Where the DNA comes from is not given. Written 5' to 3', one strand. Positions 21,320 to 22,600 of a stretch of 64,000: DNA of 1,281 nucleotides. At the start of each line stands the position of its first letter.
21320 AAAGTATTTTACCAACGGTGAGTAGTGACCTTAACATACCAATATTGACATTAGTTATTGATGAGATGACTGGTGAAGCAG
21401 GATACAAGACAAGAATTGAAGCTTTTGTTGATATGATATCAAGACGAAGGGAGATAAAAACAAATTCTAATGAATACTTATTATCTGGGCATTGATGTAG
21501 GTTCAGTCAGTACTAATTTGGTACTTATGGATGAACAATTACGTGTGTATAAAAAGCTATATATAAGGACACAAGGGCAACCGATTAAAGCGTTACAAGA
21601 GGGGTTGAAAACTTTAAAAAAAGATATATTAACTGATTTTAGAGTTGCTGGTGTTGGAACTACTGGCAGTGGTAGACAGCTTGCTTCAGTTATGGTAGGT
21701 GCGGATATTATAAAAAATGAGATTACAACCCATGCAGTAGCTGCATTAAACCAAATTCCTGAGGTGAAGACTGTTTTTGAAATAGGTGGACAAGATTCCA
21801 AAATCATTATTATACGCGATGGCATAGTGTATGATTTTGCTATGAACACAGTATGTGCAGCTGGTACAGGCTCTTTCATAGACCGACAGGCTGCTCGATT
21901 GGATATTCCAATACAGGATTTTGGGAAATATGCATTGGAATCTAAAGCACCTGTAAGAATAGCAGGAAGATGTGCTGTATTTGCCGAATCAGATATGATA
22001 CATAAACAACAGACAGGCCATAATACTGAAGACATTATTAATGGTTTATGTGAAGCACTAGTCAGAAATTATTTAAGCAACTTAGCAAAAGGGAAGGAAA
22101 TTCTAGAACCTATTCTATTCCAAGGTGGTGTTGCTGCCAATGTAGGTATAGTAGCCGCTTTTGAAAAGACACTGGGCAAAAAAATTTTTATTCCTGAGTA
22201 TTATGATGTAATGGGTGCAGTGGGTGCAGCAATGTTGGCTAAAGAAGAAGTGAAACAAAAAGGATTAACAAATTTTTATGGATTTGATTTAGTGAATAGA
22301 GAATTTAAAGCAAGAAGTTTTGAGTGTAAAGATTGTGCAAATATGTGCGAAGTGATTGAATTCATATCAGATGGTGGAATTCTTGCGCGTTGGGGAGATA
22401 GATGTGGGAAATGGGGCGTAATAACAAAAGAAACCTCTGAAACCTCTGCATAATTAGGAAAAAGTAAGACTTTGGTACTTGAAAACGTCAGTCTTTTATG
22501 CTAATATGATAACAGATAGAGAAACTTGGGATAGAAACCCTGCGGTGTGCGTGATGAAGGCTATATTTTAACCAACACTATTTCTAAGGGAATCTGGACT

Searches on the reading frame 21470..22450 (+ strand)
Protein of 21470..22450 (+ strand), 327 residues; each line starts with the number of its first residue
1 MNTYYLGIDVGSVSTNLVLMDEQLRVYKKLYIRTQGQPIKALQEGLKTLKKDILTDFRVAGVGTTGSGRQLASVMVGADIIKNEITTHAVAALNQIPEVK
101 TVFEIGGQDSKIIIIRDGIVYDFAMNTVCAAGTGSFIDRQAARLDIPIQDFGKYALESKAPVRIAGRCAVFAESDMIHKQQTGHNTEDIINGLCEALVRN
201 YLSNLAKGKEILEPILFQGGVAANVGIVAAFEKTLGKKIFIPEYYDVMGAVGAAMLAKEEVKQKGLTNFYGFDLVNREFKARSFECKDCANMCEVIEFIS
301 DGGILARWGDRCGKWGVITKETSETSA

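Call 23: search_protein_families(library=ncbifam, proteins=[window:21470-22450:+], max_evalue=0.00001)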
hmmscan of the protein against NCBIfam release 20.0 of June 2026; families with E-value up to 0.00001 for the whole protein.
window:21470-22450:+ (327 aa): 5 families
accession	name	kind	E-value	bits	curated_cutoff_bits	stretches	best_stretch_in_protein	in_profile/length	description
TIGR00241.1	CoA_E_activ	domain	2.8e-57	194.1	125.4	1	5-256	2-248/248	acyl-CoA dehydratase activase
TIGR03286.1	methan_mark_15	hypoth_equivalog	9.2e-38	130.3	455.75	1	6-258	147-402/404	methanogenesis marker 15 protein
TIGR02259.1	benz_CoA_red_A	equivalog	6.6e-31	107.5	578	1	64-232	235-402/432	benzoyl-CoA reductase subunit A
TIGR03192.1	benz_CoA_bzdQ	equivalog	3.2e-24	85.9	380.2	1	6-257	35-286/293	benzoyl-CoA reductase, bzd-type, subunit Q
TIGR02261.1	benz_CoA_red_D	equivalog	3.9e-19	68.9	312.85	1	7-254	5-259/262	benzoyl-CoA reductase subunit D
